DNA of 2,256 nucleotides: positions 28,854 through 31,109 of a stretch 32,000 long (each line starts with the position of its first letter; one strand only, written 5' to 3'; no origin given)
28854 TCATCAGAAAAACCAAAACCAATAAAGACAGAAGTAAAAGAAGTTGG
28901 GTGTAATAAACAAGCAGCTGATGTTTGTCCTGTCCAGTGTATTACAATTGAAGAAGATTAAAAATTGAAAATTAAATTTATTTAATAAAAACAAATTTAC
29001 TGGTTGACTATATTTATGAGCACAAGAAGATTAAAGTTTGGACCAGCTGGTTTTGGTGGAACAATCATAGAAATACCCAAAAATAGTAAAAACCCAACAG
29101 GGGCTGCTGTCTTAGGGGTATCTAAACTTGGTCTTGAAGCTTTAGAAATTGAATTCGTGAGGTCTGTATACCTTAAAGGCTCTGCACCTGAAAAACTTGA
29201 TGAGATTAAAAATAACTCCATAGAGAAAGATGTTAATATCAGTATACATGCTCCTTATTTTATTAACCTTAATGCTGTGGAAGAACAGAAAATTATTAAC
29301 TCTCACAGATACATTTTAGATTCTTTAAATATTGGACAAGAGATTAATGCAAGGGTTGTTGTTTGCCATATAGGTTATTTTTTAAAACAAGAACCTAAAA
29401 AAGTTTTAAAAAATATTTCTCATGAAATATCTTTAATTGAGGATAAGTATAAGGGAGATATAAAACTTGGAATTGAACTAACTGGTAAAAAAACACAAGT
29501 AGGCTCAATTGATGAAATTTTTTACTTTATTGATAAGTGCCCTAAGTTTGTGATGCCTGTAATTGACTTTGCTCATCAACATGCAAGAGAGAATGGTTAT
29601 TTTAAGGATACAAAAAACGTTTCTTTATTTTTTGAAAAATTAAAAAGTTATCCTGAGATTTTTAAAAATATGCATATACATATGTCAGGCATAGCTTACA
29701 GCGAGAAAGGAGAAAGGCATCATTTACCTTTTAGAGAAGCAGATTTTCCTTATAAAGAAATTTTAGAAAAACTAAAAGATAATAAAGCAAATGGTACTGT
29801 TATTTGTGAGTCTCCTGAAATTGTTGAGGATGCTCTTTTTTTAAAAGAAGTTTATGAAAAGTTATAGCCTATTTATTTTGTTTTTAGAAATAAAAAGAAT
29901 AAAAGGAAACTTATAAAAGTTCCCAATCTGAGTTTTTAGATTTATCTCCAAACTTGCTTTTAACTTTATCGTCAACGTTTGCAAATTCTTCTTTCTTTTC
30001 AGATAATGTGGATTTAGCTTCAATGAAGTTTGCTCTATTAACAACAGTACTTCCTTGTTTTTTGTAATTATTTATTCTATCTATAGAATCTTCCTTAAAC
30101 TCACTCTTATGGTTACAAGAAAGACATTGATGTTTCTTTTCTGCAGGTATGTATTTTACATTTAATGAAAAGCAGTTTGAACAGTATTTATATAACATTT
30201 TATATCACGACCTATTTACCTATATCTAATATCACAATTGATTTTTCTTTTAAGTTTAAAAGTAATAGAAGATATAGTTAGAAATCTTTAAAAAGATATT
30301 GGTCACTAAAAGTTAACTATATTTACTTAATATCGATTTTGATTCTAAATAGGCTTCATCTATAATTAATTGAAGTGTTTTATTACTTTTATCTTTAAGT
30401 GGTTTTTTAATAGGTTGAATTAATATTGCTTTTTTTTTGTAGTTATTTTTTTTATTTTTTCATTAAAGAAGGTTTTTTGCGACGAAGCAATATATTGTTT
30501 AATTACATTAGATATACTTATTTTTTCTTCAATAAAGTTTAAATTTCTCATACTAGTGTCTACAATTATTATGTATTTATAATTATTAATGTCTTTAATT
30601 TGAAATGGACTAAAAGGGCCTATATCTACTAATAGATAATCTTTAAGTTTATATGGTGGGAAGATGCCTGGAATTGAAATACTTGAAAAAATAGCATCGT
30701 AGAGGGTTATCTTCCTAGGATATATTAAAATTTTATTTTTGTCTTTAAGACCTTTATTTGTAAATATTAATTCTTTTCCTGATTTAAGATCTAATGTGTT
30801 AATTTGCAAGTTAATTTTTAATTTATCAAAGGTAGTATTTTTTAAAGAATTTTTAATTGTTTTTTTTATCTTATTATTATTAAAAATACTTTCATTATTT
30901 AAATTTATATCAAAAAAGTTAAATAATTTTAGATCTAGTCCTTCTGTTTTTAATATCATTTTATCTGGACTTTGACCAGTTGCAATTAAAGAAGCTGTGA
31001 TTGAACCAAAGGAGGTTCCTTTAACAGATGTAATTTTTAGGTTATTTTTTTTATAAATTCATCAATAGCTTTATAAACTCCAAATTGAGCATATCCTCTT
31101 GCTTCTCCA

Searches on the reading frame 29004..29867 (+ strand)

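Call 6: search_protein_families(library=pfam, proteins=[window:29004-29867:+], max_evalue=0.1)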
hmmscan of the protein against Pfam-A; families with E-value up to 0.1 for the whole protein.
window:29004-29867:+ (287 aa): 1 family
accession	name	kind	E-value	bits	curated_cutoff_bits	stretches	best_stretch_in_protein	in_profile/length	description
PF01261.30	AP_endonuc_2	-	2.9e-27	96.4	31.1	1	39-276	4-242/249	Xylose isomerase-like TIM barrel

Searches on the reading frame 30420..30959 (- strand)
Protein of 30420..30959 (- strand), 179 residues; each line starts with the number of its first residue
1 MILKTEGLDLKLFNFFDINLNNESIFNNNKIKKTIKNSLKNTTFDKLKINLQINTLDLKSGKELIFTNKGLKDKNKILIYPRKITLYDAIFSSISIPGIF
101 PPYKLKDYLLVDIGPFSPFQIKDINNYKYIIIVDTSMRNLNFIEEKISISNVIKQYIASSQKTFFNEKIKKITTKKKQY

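Call 6: search_protein_families(library=pfam, proteins=[window:30420-30959:-], max_evalue=0.1)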
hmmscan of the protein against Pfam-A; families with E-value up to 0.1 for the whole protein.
window:30420-30959:- (179 aa): 2 families
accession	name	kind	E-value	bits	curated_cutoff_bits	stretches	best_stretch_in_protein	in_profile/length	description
PF01734.28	Patatin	-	6.2e-07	30.2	27.7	1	13-112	77-178/191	Patatin-like phospholipase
PF05871.18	ESCRT-II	-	0.032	14.9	27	1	20-83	42-96/138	ESCRT-II complex subunit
